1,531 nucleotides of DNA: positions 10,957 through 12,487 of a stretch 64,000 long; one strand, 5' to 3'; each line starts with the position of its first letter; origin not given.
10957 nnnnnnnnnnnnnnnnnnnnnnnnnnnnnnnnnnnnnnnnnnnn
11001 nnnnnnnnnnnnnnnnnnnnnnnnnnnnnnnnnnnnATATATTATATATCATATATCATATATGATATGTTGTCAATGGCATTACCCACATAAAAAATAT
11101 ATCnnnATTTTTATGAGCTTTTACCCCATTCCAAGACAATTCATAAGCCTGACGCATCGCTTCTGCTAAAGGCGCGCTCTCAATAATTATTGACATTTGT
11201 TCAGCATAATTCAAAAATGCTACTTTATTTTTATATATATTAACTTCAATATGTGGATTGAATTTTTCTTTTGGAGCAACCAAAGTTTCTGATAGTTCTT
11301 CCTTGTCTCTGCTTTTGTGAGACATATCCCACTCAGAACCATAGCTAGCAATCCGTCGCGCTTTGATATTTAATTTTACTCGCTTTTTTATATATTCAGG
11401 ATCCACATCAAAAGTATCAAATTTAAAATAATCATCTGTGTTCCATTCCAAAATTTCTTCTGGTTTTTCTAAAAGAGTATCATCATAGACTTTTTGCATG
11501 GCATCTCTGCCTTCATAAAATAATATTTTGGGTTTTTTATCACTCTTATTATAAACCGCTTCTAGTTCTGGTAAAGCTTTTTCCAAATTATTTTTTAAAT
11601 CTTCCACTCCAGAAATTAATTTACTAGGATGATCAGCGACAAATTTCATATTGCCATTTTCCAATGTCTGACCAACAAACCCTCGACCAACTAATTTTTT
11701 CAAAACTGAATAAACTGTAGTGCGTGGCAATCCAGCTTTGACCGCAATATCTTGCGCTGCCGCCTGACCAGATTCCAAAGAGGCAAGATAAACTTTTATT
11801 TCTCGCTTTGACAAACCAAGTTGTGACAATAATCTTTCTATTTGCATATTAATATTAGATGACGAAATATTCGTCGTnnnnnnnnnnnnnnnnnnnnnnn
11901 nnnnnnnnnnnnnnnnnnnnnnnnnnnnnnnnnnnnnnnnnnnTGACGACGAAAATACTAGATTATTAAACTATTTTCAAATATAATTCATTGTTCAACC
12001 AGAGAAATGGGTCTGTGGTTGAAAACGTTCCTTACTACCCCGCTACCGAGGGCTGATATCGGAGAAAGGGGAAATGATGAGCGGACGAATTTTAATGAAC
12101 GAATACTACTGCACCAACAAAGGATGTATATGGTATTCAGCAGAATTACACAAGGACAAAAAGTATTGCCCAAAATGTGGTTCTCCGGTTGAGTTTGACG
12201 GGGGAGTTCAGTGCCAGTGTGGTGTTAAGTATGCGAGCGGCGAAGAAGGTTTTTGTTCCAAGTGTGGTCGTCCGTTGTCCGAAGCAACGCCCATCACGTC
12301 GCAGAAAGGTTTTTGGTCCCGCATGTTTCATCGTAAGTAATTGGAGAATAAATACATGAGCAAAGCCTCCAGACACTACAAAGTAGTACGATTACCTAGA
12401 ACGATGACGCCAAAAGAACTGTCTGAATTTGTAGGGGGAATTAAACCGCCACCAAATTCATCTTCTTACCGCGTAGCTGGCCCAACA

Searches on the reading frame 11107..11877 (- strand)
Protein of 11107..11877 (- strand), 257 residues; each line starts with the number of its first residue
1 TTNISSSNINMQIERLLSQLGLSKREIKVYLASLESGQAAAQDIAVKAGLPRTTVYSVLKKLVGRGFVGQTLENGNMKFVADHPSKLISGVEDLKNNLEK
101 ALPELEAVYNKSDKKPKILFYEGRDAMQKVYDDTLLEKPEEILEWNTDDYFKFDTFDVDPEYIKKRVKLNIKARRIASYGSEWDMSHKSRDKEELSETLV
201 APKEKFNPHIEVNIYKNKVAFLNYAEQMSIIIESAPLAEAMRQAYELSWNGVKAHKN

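Call 32: search_protein_families(library=pfam, proteins=[window:11107-11877:-], max_evalue=0.1)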
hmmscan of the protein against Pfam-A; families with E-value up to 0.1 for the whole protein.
window:11107-11877:- (257 aa): 8 families
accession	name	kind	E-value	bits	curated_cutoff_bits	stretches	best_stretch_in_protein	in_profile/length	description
PF01978.25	TrmB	-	1.7e-16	60.2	25.6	1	17-81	1-64/68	Sugar-specific transcriptional regulator TrmB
PF09339.16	HTH_IclR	-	8e-06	26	22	1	39-70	17-50/52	IclR helix-turn-helix domain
PF13730.12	HTH_36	-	0.0032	17.7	25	0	44-68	31-55/55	Helix-turn-helix domain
PF13412.12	HTH_24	-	0.0046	16.9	21.9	0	41-68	20-47/48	Winged helix-turn-helix DNA-binding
PF01047.28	MarR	-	0.017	15.4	24.6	1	35-68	14-47/59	MarR family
PF24033.1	DUF7342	-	0.019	15.4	31.6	0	39-100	18-79/150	Family of unknown function (DUF7342)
PF12802.13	MarR_2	-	0.036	14.7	27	0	37-68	20-50/61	MarR family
PF03965.22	Penicillinase_R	-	0.088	13.6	22.6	0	23-79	2-62/115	Penicillinase repressor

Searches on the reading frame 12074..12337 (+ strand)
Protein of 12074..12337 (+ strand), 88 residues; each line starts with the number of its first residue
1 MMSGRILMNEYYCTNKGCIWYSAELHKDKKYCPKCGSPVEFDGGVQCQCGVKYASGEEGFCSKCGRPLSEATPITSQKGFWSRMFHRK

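Call 32: search_protein_families(library=pfam, proteins=[window:12074-12337:+], max_evalue=0.1)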
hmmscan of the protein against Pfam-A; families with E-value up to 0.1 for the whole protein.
window:12074-12337:+ (88 aa): 13 families
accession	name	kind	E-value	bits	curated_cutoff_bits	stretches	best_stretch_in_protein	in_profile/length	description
PF13240.11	Zn_Ribbon_1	-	6.4e-07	29.4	25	2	27-39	11-23/23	zinc-ribbon domain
PF12773.13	DZR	-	3.2e-05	24.4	27.3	1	23-65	6-45/45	Double zinc ribbon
PF14803.11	Zn_ribbon_Nudix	-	0.00012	22.3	25.6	2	30-41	1-12/34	Nudix N-terminal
PF19474.4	DUF6011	-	0.00038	20.4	26.6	1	57-70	7-20/37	Family of unknown function (DUF6011)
PF09297.16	Zn_ribbon_NUD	-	0.0023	18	24.8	0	30-41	4-15/32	NADH pyrophosphatase zinc ribbon domain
PF18912.6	DZR_2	-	0.0025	18.1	27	1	31-71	9-49/56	Double zinc ribbon domain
PF13248.11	Zn_ribbon_3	-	0.0036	17.2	27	1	29-42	2-15/26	zinc-ribbon domain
PF18508.7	zf_C2H2_13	-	0.0045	17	26.5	0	61-69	20-28/42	Zinc finger domain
PF18439.7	zf_UBZ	-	0.0077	16.3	25.6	0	60-70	4-14/32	Ubiquitin-Binding Zinc Finger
PF00130.28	C1_1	-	0.015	15.5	26.5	0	27-49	9-34/53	Phorbol esters/diacylglycerol binding domain (C1 domain)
PF16919.11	PknG_rubred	-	0.017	15.5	28.5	1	24-69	31-69/74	Protein kinase G rubredoxin domain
PF08772.16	Zn_ribbon_NOB1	-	0.018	15.6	24.9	0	17-37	13-31/72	Nin one binding (NOB1) Zn-ribbon like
PF01485.27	IBR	-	0.02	15.4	24.3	0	24-68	13-59/65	IBR domain, a half RING-finger domain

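Call 33: search_protein_families(library=phrogs, proteins=[window:12074-12337:+], max_evalue=0.1)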
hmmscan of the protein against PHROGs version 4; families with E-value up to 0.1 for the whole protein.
window:12074-12337:+ (88 aa): 5 families
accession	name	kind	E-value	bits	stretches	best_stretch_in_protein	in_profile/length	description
phrog_38469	-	unknown function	0.0017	19.2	1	15-67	213-262/272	-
phrog_7051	-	unknown function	0.004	17.7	0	29-39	11-21/37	-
phrog_2546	-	unknown function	0.02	16.1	0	22-41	7-26/180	-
phrog_10714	-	unknown function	0.025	15.8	0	46-70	76-101/109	-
phrog_10292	-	unknown function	0.055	14.4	0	22-47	10-27/136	-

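Call 34: search_protein_families(library=padloc, proteins=[window:12074-12337:+], max_evalue=0.1)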
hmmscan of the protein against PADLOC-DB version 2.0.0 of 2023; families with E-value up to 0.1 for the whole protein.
window:12074-12337:+ (88 aa): 0 families
